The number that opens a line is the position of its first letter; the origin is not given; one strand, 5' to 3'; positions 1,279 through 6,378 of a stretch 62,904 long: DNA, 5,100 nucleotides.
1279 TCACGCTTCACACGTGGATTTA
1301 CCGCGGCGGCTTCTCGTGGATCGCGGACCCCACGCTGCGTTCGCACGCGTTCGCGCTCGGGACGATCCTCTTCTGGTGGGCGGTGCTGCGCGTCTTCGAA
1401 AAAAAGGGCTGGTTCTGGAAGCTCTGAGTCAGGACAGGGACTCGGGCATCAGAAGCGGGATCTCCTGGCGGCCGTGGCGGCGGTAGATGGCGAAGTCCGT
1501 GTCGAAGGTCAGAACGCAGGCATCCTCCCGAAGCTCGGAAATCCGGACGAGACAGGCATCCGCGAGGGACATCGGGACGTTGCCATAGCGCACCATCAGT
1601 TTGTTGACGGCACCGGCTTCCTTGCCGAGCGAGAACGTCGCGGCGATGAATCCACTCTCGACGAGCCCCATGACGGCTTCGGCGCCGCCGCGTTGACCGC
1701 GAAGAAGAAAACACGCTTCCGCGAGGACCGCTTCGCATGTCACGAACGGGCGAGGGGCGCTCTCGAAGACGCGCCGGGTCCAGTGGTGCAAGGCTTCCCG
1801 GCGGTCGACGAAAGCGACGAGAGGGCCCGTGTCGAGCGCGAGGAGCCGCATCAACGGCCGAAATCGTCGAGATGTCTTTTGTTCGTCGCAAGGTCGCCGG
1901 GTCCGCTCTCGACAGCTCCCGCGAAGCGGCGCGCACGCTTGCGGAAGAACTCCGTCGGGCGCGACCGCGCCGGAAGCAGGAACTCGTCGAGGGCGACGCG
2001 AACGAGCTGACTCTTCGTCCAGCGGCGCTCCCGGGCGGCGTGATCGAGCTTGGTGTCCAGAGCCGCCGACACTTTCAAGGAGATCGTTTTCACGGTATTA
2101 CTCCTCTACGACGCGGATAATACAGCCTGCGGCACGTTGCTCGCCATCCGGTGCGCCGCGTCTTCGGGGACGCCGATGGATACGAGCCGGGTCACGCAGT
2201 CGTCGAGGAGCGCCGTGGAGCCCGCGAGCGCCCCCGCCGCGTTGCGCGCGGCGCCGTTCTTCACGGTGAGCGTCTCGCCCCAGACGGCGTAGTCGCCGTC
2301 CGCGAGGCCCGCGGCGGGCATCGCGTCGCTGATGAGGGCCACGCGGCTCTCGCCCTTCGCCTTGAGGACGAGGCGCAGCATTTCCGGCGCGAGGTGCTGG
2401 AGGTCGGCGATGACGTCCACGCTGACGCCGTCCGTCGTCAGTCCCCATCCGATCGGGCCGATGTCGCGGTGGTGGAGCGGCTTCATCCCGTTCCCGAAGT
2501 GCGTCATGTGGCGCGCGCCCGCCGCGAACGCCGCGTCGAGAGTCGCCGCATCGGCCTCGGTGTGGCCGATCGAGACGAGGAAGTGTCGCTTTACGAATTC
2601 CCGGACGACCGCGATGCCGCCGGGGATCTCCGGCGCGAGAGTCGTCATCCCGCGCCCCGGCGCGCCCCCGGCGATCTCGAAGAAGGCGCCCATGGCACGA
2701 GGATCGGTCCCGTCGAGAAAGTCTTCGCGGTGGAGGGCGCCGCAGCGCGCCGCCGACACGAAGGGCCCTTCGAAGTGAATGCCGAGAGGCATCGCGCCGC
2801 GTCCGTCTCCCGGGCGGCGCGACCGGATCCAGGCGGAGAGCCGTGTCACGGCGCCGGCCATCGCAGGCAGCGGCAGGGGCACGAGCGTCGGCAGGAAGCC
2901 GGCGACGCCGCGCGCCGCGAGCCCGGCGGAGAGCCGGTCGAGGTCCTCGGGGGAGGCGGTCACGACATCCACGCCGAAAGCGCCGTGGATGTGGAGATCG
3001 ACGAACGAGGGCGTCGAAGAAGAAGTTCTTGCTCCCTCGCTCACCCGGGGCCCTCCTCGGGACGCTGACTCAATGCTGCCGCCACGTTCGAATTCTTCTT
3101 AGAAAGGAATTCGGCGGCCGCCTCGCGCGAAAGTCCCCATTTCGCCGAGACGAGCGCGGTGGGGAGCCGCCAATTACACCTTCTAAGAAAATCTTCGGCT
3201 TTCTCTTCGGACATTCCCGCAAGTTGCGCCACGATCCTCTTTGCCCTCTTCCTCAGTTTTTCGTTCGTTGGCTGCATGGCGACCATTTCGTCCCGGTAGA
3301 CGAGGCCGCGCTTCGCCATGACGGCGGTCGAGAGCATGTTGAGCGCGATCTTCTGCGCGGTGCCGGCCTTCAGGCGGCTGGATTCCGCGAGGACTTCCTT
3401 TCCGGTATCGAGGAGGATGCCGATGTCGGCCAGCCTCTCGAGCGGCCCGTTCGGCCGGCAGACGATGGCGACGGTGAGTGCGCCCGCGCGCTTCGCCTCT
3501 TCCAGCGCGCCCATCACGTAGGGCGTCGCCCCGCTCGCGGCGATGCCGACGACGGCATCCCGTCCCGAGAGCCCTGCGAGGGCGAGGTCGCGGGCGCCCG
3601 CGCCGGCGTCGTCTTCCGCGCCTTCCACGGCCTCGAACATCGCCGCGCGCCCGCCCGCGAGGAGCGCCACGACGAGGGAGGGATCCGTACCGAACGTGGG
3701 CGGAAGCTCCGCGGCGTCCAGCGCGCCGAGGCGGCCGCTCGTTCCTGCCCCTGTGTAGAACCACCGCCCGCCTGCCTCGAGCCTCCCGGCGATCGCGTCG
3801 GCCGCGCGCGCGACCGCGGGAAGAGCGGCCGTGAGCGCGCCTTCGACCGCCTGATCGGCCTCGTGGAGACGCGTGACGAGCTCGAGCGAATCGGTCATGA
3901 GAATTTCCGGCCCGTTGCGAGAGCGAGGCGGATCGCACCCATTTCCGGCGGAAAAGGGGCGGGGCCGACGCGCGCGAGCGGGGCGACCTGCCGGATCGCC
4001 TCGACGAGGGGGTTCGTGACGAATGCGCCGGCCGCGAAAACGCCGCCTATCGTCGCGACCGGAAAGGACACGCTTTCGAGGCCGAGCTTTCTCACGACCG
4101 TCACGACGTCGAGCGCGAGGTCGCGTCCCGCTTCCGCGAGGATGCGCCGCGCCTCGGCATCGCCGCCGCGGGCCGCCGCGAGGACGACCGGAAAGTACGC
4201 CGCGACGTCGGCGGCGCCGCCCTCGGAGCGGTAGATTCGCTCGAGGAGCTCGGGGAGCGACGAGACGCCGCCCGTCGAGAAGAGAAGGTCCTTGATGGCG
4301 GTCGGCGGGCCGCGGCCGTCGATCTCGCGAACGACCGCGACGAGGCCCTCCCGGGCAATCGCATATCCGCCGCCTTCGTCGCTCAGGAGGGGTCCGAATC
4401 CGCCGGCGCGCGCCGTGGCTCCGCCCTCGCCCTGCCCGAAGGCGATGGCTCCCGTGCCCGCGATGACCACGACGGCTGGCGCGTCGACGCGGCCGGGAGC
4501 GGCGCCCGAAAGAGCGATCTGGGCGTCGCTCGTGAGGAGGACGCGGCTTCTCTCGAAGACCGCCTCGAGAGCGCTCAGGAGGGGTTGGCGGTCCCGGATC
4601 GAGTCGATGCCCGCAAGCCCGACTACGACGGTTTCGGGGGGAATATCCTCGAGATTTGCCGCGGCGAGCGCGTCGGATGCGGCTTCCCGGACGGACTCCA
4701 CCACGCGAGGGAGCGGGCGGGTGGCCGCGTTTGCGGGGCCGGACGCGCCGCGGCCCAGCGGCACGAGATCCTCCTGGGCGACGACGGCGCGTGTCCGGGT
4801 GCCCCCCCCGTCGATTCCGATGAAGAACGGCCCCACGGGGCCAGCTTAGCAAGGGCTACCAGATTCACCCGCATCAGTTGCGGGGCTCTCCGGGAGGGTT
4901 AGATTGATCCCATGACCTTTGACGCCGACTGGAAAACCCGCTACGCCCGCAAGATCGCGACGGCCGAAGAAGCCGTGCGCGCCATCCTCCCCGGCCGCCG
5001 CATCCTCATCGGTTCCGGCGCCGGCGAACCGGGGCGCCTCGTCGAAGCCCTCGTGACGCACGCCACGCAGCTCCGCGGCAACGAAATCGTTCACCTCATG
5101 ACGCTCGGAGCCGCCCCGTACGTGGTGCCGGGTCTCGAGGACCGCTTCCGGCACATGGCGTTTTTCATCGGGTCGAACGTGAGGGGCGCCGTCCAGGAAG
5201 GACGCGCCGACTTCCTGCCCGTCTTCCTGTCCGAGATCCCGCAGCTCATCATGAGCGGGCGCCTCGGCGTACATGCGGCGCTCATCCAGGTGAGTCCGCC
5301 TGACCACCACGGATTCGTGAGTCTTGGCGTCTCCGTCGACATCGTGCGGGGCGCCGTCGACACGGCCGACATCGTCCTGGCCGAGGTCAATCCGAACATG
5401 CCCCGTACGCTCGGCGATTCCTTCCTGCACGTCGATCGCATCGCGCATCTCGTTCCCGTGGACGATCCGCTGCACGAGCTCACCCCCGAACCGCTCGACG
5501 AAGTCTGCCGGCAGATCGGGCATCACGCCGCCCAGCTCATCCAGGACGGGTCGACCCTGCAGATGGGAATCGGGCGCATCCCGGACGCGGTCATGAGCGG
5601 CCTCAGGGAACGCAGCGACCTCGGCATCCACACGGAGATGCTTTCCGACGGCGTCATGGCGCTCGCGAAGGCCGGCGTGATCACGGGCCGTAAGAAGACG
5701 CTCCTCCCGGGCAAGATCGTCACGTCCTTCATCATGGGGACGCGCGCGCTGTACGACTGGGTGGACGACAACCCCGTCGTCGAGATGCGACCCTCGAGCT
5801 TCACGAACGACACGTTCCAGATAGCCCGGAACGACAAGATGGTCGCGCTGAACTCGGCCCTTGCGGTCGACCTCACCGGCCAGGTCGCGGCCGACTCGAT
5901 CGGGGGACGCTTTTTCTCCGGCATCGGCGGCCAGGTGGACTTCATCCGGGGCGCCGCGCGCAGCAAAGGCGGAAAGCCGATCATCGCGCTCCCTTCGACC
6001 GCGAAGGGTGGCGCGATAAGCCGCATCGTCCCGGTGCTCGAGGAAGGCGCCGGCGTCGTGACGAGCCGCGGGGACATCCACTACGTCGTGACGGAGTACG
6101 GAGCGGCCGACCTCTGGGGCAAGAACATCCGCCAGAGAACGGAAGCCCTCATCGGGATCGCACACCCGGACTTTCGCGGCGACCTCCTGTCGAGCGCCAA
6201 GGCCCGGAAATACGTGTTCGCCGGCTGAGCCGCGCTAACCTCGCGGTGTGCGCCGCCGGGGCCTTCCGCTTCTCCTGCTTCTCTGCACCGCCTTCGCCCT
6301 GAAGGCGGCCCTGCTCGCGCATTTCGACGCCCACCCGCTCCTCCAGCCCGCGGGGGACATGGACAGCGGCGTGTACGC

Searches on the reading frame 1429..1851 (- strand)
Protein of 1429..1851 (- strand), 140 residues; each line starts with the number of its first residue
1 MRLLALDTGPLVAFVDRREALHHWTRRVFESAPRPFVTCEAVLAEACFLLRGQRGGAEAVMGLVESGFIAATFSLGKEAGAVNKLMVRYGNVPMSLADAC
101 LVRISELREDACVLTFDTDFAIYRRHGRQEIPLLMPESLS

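Call 59: search_protein_families(library=pfam, proteins=[window:1429-1851:-], max_evalue=0.001)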
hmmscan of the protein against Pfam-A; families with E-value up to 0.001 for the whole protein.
window:1429-1851:- (140 aa): 1 family
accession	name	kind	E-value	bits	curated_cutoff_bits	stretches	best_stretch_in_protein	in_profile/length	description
PF01850.27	PIN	-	2.2e-07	32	23.6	1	6-122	3-116/120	PIN domain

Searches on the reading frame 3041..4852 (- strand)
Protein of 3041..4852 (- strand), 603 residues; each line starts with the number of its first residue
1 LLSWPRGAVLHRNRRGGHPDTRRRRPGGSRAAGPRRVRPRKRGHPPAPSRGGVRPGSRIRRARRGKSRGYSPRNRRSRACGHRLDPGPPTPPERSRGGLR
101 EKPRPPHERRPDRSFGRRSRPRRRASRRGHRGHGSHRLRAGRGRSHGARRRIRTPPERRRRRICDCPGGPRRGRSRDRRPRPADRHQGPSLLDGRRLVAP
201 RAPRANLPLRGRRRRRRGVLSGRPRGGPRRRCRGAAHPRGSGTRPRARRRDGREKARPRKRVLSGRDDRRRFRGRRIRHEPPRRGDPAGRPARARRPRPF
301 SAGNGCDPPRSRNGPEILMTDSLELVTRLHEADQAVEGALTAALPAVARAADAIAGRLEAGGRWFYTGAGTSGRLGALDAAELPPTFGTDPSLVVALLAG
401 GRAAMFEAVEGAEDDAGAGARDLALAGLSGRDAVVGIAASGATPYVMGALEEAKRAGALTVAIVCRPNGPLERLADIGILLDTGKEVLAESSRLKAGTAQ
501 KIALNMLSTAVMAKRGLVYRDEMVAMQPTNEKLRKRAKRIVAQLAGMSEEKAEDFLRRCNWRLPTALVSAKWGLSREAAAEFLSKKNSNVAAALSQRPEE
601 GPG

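Call 13: search_protein_families(library=pfam, proteins=[window:3041-4852:-])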
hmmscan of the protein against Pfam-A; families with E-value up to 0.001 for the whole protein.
window:3041-4852:- (603 aa): 5 families
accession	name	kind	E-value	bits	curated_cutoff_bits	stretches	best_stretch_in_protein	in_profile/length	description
PF22645.1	GKRP_SIS_N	-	6.2e-15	55.4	27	1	347-452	2-111/113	Glucokinase regulatory protein N-terminal SIS domain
PF01380.27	SIS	-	7.4e-08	32.7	25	1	421-508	44-129/131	SIS domain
PF13580.11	SIS_2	-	2.4e-07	31.3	27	1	335-463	9-136/138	SIS domain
PF14555.12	UBA_4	-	2.8e-05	24.3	21.8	1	543-567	9-33/43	UBA-like domain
PF20741.3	GKRP-like_C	-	0.00015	22.6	27.7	0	522-558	3-39/100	C-terminal lid domain of glucokinase regulatory protein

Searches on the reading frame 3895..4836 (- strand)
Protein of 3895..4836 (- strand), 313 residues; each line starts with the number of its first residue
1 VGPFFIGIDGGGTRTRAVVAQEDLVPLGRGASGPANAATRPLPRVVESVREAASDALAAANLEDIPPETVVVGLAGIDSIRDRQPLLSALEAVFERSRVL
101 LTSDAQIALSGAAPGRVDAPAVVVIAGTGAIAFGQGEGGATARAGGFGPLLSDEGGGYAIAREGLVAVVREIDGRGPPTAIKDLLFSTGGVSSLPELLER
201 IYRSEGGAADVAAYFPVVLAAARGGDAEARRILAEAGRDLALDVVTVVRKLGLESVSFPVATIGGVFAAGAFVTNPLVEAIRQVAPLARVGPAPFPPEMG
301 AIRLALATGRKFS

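Call 59: search_protein_families(library=pfam, proteins=[window:3895-4836:-], max_evalue=0.001)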
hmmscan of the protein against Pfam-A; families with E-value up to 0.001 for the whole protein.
window:3895-4836:- (313 aa): 1 family
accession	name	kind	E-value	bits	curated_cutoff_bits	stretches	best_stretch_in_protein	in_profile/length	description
PF01869.26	BcrAD_BadFG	-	2e-33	116.5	31.5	1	6-301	1-267/271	BadF/BadG/BcrA/BcrD ATPase family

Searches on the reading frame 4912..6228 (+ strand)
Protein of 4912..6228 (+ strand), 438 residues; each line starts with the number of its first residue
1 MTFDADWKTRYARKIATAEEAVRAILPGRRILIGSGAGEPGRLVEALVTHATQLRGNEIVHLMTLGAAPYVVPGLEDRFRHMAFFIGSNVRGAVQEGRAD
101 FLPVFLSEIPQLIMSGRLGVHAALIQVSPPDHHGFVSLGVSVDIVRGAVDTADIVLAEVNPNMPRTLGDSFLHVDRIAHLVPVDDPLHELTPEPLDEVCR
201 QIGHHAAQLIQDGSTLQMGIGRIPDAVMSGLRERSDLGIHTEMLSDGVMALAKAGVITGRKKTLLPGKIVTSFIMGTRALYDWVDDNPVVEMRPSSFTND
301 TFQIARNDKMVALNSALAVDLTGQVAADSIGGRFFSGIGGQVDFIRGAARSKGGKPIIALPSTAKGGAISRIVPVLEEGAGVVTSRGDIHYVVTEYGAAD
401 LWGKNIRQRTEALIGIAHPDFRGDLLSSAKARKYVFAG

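Call 69: search_protein_families(library=pfam, proteins=[window:4912-6228:+], max_evalue=0.00001)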
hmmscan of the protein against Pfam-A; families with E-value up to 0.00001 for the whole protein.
window:4912-6228:+ (438 aa): 2 families
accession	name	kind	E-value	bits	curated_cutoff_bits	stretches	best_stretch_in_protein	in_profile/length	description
PF13336.12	AcetylCoA_hyd_C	-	1.9e-66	223.2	23.7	1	276-428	1-153/154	Acetyl-CoA hydrolase/transferase C-terminal domain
PF02550.21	AcetylCoA_hydro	-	9.1e-25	88.3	24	1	8-185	2-190/198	Acetyl-CoA hydrolase/transferase N-terminal domain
